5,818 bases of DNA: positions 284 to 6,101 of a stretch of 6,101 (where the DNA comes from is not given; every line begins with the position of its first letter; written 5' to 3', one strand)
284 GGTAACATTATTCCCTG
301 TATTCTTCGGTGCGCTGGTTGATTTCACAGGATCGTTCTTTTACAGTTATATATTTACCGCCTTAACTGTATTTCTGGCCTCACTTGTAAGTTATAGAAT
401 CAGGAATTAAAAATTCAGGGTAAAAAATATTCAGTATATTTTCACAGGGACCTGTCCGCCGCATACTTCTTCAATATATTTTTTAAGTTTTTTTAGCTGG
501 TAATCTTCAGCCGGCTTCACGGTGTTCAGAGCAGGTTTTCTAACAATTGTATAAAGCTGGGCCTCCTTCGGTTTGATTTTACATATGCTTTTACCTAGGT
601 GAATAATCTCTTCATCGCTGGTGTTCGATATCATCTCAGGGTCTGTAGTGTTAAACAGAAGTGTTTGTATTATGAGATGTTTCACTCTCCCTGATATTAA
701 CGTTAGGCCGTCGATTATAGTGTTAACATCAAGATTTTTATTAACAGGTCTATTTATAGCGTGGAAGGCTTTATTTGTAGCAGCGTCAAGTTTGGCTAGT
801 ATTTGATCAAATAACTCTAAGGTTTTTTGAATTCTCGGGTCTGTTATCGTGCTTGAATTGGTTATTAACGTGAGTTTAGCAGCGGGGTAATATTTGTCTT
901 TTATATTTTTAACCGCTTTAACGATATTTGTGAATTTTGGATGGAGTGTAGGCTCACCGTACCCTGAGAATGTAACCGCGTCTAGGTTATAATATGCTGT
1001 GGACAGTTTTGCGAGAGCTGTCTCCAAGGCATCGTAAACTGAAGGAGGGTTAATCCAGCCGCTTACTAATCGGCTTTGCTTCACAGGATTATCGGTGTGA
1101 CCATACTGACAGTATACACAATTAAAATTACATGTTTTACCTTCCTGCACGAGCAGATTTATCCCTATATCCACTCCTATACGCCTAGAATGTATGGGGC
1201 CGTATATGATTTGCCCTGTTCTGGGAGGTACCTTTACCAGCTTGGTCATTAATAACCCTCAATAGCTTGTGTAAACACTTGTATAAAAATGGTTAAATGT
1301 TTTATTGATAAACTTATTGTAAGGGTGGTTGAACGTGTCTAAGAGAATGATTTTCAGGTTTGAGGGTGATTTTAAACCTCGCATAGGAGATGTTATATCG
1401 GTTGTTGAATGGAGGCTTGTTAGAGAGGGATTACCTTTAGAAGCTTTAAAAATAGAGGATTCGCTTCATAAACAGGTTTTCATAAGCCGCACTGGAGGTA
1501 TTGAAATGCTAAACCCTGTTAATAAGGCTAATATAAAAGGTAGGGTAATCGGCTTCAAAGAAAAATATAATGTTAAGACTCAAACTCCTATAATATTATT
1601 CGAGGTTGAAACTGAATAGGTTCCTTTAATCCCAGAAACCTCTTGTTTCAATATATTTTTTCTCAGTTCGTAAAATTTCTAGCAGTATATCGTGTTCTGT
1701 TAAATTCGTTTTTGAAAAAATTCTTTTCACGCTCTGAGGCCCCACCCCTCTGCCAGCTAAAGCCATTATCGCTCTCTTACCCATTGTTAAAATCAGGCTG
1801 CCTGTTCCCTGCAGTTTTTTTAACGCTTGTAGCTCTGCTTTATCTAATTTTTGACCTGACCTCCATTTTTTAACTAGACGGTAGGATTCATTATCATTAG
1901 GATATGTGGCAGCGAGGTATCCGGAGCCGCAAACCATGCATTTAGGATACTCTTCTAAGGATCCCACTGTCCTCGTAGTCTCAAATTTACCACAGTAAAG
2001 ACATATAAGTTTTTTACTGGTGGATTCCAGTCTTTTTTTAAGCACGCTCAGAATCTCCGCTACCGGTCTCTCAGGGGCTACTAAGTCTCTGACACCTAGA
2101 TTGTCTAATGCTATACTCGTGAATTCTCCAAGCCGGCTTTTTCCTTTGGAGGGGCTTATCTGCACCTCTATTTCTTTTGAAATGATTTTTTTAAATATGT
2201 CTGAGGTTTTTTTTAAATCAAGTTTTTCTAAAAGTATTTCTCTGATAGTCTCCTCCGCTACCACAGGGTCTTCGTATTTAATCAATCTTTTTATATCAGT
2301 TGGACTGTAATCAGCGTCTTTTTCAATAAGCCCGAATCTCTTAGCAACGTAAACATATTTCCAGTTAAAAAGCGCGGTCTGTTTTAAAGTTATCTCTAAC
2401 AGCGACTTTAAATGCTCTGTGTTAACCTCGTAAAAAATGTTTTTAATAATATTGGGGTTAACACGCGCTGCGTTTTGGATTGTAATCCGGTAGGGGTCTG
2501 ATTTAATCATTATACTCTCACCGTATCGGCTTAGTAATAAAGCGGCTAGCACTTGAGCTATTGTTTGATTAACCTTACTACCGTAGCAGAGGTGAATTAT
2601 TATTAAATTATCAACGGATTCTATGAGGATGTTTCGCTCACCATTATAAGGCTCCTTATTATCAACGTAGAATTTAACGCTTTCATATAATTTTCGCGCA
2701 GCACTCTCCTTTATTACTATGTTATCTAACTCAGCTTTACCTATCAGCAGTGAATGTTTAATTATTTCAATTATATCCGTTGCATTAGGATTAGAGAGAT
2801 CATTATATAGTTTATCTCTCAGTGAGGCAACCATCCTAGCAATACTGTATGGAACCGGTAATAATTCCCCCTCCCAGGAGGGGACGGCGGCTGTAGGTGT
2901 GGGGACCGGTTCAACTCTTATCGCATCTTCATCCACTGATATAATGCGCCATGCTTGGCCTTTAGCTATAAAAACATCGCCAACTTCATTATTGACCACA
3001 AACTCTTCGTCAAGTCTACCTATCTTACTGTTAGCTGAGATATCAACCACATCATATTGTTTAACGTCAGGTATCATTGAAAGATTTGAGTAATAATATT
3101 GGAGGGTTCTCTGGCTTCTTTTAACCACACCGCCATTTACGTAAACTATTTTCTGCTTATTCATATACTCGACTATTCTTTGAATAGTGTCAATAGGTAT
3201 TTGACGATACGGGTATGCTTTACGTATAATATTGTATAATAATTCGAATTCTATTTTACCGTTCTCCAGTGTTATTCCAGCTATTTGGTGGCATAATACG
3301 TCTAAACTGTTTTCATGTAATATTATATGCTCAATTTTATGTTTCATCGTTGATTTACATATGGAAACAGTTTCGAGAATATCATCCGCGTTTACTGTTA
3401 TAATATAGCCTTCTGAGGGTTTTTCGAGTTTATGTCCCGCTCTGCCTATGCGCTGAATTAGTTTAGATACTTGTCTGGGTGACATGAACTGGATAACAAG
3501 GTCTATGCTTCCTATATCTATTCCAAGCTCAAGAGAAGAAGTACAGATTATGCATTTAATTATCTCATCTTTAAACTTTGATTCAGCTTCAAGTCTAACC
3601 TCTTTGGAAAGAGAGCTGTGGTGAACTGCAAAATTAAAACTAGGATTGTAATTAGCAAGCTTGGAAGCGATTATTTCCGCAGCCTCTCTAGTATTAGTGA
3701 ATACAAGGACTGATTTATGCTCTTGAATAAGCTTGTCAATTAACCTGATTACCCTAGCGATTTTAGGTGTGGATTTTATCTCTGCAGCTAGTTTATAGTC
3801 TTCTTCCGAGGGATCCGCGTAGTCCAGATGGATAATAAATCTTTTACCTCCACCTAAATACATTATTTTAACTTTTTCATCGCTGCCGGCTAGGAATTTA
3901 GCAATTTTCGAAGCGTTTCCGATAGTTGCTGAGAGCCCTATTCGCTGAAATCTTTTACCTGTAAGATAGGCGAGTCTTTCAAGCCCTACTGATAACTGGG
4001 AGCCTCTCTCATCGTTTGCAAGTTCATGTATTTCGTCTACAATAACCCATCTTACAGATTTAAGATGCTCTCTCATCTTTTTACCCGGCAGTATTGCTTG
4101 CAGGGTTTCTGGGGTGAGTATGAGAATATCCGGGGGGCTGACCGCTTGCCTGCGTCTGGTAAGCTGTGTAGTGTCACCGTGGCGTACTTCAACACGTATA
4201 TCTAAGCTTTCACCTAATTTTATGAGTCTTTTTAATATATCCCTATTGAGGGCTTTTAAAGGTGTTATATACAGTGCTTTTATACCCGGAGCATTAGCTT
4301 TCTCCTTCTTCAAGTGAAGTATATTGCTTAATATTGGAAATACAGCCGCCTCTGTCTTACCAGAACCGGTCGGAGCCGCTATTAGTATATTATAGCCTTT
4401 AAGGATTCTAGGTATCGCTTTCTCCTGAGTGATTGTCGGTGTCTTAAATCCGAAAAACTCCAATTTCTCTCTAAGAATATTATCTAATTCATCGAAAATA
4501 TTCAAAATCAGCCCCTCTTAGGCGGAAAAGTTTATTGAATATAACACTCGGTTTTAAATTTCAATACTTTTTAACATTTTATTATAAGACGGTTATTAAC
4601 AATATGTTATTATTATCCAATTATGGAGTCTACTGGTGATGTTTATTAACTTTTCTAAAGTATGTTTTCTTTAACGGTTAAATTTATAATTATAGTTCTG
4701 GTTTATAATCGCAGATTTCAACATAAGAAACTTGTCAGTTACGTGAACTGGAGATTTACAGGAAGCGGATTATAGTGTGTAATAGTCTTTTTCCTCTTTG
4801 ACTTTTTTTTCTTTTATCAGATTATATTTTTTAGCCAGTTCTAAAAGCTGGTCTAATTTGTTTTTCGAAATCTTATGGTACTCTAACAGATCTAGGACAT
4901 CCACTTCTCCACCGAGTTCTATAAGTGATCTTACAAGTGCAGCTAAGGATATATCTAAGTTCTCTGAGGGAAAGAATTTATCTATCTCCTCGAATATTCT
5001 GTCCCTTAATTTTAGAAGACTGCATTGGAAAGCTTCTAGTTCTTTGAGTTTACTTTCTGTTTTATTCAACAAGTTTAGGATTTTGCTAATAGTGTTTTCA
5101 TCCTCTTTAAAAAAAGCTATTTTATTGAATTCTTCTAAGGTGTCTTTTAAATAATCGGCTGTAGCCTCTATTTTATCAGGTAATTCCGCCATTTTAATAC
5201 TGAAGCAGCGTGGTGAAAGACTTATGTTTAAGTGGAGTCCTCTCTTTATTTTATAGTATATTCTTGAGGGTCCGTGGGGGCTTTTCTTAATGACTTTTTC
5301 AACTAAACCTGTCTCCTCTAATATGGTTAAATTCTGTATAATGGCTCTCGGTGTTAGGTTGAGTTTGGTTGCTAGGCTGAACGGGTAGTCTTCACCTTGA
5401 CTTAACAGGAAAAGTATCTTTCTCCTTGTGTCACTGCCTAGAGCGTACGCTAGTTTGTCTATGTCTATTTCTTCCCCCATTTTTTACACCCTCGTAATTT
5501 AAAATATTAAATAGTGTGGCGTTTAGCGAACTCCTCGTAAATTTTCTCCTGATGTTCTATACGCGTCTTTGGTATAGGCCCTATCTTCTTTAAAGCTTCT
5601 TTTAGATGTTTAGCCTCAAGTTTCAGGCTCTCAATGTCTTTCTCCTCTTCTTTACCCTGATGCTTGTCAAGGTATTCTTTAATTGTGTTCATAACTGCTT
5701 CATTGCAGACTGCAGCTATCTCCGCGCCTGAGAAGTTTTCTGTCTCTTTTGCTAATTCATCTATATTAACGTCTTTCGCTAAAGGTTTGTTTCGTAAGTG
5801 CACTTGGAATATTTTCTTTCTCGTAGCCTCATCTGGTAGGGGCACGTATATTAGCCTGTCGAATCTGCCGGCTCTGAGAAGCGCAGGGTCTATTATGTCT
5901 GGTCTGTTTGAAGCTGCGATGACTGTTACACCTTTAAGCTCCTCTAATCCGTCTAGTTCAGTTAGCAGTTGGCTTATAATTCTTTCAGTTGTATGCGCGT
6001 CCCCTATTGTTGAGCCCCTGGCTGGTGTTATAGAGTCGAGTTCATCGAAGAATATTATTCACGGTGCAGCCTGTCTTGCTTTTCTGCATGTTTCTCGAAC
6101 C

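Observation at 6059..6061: In-frame UGA at the conserved Cys position of the Cdc48 D2 domain: Sec-type recoding, nonsense allele or error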

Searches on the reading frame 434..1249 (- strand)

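Call 9: search_protein_families(library=pfam, proteins=[window:434-1249:-])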
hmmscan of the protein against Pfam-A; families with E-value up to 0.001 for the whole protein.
window:434-1249:- (272 aa): 1 family
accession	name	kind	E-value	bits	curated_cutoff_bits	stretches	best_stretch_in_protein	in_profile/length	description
PF04055.27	Radical_SAM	-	2.6e-13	50.9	29.5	1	39-206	6-158/166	Radical SAM superfamily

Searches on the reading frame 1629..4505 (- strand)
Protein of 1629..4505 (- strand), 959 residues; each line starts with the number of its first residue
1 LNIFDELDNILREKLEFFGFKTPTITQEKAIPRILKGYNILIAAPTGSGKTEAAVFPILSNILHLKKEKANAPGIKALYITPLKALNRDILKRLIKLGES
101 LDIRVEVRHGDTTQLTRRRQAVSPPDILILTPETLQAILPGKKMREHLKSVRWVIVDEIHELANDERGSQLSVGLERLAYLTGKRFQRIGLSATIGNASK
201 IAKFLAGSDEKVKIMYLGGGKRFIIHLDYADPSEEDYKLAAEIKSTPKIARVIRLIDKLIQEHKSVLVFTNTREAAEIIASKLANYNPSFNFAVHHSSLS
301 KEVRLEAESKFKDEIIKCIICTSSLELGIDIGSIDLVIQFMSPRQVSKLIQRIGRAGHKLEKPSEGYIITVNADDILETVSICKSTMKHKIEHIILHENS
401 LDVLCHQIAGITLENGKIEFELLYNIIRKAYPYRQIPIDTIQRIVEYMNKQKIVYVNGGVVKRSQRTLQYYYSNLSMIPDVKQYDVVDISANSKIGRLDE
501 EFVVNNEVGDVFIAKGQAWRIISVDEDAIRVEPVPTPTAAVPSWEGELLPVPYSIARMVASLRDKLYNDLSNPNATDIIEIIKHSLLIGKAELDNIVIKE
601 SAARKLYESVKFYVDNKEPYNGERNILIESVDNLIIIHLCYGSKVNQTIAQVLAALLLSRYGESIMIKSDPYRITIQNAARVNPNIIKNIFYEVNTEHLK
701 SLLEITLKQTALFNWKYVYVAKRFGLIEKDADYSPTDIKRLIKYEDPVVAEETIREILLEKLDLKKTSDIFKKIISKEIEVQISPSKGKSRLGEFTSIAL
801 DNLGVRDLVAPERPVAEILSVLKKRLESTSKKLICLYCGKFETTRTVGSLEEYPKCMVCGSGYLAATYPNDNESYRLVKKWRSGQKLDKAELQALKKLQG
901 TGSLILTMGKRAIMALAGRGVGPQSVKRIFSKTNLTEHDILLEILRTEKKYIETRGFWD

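Call 9: search_protein_families(library=pfam, proteins=[window:1629-4505:-])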
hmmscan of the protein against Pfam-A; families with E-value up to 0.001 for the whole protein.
window:1629-4505:- (959 aa): 6 families
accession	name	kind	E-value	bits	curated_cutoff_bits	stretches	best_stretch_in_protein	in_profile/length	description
PF00270.35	DEAD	-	5.9e-42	143.7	26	1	26-197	3-163/167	DEAD/DEAH box helicase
PF08494.16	DEAD_assoc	-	8.3e-28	98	23.5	1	623-783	4-181/191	DEAD/H associated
PF00271.37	Helicase_C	-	1.5e-23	83.6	23.5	1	250-357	4-107/110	Helicase conserved C-terminal domain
PF19306.5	WH_Lhr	-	8.3e-17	61.5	27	1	388-537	5-164/168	Large helicase-related protein, winged helix domain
PF04851.21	ResIII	-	4.8e-11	43.3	22.5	1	26-195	7-162/164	Type III restriction enzyme, res subunit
PF22590.2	Cas3-like_C_2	-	2.8e-06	28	27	1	263-356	2-101/106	CRISPR-associated nuclease/helicase Cas3, C-terminal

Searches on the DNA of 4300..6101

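Call 33: search_rna_families(source=window, start=4300, end=6101, threshold=evalue, max_evalue=10)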
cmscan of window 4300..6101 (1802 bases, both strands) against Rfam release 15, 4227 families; matches with E-value up to 10: 1.
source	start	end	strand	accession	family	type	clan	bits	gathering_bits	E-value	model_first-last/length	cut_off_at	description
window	5371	5425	-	RF01122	sR39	Gene; snRNA; snoRNA; CD-box;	-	12.7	50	4.1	1-56/56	no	Small nucleolar RNA sR39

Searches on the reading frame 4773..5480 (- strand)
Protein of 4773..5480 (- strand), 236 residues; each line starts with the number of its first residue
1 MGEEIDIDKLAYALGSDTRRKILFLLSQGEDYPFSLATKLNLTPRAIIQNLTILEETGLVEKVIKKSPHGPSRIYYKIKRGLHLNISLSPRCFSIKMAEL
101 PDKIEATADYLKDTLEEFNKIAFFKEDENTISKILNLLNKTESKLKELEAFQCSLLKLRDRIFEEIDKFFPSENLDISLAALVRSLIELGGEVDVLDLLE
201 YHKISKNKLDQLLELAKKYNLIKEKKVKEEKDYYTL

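Call 9: search_protein_families(library=pfam, proteins=[window:4773-5480:-])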
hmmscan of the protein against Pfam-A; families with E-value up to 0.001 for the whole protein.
window:4773-5480:- (236 aa): 1 family
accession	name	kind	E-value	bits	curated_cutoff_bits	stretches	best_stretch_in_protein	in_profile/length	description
PF01022.26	HTH_5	-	1.5e-09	38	22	1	17-62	2-47/47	Bacterial regulatory protein, arsR family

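Call 23: list_cluster_members(proteins=[P0001, window:4773-5480:-])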
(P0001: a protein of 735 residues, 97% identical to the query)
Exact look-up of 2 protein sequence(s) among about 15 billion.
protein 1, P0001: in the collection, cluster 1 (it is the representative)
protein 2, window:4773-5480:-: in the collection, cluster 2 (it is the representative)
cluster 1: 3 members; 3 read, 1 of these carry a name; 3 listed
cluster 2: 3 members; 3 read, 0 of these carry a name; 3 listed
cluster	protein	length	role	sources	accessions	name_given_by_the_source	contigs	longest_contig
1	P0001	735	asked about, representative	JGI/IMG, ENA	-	-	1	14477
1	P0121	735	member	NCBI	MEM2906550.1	MAG: CDC48 family AAA ATPase [Candidatus Odinarchaeota archaeon]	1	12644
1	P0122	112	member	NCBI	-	-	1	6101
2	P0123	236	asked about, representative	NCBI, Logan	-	-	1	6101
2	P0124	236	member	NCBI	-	-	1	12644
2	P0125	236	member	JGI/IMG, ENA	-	-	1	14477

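Call 40: search_protein_families(library=ncbifam, proteins=[P0121, P0123, L026:3154-3645:+])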
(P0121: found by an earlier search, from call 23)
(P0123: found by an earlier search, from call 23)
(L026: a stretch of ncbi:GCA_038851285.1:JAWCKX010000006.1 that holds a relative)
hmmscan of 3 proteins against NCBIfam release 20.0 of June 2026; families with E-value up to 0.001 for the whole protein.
P0121 (735 aa): 60 families (the best 25 are shown)
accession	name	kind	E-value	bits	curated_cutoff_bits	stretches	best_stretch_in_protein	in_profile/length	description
TIGR01243.1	CDC48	subfamily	0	1074.2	802.65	1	9-731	2-731/733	CDC48 family AAA ATPase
NF003069.1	PRK03992.1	subfamily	5.6e-186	618.2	500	2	171-410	120-360/379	proteasome-activating nucleotidase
TIGR01242.2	TIGR01242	subfamily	4.6e-181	601.6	500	2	170-410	102-343/362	proteasome-activating nucleotidase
TIGR01241.2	FtsH_fam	equivalog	2.1e-164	548.6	600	2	169-411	148-391/598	ATP-dependent zinc metalloprotease FtsH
NF047748.1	PrtsmActNtasePan1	equivalog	2.4e-154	514.2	750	2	156-412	123-379/405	proteasome-activating nucleotidase Pan1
NF047747.1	PrtsmActNtasePan2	equivalog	3.8e-154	513.7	700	2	168-408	137-378/397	proteasome-activating nucleotidase Pan2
TIGR03689.1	pup_AAA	equivalog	2.2e-127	425.9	504.75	2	435-650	159-389/512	proteasome ATPase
NF008004.0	PRK10733.1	equivalog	1.2e-125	420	1008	2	179-404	147-374/644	ATP-dependent zinc metalloprotease FtsH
NF041006.2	cell_div_CdvC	equivalog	5.3e-112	374.4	650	2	447-713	93-351/370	cell division protein CdvC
NF042959.1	IteA_antiphage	equivalog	6.4e-73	246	510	2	442-697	77-321/367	anti-phage ATPase IteA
TIGR03922.1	T7SS_EccA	equivalog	5.3e-19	68.2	466.65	2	219-337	313-432/557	type VII secretion AAA-ATPase EccA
NF000868.0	PRK00080.1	equivalog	5.8e-18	64.9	282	2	219-296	52-121/330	Holliday junction branch migration DNA helicase RuvB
TIGR00635.1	ruvB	equivalog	1e-17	64.2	299.05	2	217-296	29-100/305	Holliday junction branch migration DNA helicase RuvB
NF003229.0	PRK04195.1-5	equivalog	1.5e-16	60.1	280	2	457-564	17-117/413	replication factor C large subunit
NF003745.1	PRK05342.1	equivalog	1.7e-13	50.2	359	1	220-315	111-215/418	ATP-dependent Clp protease ATP-binding subunit ClpX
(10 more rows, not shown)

P0123 (236 aa): 6 families
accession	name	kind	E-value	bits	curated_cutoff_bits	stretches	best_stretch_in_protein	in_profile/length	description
NF053602.1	Phr_regulator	exception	6.5e-22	78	320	1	7-149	2-139/191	heat shock transcription regulator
NF033788.1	HTH_metalloreg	subfamily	3.8e-10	39.4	55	1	10-62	4-57/77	metalloregulator ArsR/SmtB family transcription factor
NF047699.2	sulf_reg_SurR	exception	7e-10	39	250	1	10-217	4-203/221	sulfur metabolism transcriptional regulator SurR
NF047906.1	CdPbTransRegCmtR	equivalog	9.1e-08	32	150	1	7-63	11-67/104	Cd(II)/Pb(II)-sensing metalloregulatory transcriptional regulator CmtR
NF033789.1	repress_SdpR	subfamily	2e-07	30.8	100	1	13-66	4-57/79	autorepressor SdpR family transcription factor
TIGR01884.1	cas_HTH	subfamily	3.5e-05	23.3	60.2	0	16-66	141-192/202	CRISPR-associated CARF protein Csa3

L026:3154-3645:+ (164 aa): 3 families
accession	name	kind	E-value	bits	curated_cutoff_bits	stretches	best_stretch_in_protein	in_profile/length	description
NF041800.1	Hsp20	equivalog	1.7e-42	144.8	140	1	3-164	7-162/162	archaeal heat shock protein Hsp20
NF041799.1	Hsp14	equivalog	1.7e-09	37.7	100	1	66-164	8-118/118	archaeal heat shock protein Hsp14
NF042420.1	Hsp18_Clos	equivalog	0.00016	21.7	195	0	129-162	111-145/147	heat shock protein Hsp18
